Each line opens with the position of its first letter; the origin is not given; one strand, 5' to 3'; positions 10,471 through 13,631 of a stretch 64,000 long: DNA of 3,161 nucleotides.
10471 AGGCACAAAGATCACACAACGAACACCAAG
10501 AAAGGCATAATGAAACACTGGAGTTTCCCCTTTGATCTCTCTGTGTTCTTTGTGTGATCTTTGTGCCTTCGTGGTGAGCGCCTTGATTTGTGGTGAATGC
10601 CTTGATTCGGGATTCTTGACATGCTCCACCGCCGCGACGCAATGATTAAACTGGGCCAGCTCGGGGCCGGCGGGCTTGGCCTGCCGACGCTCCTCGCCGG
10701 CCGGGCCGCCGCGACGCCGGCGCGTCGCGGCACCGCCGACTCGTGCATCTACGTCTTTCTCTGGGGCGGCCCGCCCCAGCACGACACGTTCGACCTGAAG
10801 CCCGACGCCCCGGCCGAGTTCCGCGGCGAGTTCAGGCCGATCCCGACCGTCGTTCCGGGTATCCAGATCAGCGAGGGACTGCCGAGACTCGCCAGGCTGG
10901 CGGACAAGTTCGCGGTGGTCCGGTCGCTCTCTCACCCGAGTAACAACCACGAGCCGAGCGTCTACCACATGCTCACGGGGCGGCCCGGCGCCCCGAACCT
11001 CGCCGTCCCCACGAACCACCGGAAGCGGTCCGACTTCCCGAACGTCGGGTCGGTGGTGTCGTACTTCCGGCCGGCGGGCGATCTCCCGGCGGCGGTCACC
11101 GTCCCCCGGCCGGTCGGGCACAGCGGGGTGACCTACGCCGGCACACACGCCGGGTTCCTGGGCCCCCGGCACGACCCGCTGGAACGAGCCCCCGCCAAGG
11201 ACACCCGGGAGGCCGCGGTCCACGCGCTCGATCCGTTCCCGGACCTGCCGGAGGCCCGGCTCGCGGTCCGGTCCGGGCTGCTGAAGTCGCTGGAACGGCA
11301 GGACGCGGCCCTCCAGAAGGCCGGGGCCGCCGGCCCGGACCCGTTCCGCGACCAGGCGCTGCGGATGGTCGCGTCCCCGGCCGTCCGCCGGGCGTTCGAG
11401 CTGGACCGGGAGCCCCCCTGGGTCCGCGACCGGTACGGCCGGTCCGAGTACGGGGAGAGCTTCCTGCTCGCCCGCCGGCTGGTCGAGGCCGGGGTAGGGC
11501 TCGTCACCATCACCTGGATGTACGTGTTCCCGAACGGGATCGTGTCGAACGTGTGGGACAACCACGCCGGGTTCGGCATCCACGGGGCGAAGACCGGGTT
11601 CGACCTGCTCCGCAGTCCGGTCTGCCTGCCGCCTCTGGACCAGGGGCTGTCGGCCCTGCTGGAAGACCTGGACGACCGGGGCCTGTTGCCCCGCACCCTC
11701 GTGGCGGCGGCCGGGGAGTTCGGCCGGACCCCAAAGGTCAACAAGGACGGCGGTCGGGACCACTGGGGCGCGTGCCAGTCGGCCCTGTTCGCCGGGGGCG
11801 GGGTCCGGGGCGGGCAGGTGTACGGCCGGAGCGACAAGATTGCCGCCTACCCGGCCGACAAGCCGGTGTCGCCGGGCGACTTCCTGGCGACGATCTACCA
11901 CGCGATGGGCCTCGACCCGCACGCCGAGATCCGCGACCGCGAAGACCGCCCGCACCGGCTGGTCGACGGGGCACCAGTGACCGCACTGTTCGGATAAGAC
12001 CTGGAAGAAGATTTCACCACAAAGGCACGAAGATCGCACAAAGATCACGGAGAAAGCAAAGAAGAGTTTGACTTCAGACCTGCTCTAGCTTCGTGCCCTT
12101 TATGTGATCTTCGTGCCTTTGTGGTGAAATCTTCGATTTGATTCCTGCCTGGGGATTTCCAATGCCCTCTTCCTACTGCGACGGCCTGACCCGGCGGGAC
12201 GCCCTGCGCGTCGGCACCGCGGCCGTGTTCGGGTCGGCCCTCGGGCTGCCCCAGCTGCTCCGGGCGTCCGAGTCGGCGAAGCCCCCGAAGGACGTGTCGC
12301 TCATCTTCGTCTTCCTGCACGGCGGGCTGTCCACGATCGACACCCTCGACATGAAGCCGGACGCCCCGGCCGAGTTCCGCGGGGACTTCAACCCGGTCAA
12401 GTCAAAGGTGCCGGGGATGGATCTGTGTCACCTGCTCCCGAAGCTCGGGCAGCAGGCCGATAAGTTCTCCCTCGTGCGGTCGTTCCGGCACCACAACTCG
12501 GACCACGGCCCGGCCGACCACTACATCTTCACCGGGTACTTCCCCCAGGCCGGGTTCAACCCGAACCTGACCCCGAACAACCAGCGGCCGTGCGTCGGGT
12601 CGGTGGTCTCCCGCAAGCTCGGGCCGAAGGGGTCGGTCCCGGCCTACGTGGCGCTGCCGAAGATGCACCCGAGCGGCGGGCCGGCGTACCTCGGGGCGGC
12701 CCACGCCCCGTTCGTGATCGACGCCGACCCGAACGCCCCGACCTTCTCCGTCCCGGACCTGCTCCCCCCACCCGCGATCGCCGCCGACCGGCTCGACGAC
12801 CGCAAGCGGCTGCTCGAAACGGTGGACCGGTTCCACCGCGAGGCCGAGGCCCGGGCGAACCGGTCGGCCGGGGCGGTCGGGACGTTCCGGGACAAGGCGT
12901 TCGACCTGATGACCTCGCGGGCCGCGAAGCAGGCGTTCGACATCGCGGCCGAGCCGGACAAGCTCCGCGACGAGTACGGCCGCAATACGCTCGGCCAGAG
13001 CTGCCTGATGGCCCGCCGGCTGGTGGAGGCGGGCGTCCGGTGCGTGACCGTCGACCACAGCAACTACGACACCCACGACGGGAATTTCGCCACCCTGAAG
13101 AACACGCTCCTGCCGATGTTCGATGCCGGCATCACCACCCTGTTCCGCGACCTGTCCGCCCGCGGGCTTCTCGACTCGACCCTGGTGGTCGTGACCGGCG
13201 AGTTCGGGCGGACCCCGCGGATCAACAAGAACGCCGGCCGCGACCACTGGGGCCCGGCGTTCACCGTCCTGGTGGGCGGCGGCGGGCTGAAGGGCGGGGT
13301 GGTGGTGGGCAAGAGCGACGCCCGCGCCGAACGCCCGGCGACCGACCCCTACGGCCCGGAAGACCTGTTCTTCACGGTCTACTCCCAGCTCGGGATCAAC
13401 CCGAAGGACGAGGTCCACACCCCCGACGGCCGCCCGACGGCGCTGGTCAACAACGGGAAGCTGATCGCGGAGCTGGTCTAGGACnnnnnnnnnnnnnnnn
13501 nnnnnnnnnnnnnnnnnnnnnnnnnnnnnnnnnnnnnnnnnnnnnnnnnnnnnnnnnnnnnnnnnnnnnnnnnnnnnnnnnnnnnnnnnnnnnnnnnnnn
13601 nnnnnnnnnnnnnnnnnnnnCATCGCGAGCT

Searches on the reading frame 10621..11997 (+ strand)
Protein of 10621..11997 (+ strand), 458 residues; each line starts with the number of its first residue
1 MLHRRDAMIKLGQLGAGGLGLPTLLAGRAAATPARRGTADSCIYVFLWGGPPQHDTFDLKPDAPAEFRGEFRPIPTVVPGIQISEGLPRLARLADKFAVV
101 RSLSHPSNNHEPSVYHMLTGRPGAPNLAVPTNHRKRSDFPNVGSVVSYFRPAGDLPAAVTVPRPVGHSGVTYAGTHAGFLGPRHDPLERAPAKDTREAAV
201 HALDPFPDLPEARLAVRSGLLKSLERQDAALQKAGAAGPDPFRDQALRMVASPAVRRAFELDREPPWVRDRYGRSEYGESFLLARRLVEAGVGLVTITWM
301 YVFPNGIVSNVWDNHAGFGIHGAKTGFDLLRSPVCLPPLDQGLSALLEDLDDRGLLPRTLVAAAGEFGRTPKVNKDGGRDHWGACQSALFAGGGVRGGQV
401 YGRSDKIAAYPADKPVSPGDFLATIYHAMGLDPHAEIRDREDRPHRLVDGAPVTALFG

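Call 77: search_protein_families(library=pfam, proteins=[window:10621-11997:+], max_evalue=0.0001)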
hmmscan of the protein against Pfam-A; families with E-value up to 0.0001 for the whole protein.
window:10621-11997:+ (458 aa): 1 family
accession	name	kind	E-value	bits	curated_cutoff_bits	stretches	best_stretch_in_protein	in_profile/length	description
PF07394.17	DUF1501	-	8e-90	302.2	27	1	39-455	1-388/390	Protein of unknown function (DUF1501)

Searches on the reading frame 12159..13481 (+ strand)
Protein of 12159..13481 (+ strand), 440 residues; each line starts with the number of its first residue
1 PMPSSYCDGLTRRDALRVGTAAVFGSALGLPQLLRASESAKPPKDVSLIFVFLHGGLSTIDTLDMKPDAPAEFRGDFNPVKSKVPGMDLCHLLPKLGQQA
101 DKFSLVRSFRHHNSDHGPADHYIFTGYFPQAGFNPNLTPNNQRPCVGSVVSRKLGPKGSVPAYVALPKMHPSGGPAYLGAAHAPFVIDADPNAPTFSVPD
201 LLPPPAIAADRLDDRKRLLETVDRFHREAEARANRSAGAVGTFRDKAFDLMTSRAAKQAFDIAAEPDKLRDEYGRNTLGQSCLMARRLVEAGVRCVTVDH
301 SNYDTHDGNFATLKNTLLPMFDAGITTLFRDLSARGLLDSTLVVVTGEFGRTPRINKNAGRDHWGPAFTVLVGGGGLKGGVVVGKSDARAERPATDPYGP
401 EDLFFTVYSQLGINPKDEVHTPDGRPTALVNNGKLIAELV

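Call 77: search_protein_families(library=pfam, proteins=[window:12159-13481:+], max_evalue=0.0001)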
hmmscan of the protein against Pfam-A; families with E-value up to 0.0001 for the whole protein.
window:12159-13481:+ (440 aa): 1 family
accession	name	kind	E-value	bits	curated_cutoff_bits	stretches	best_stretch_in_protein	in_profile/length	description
PF07394.17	DUF1501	-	7.6e-99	331.9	27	1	47-440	3-390/390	Protein of unknown function (DUF1501)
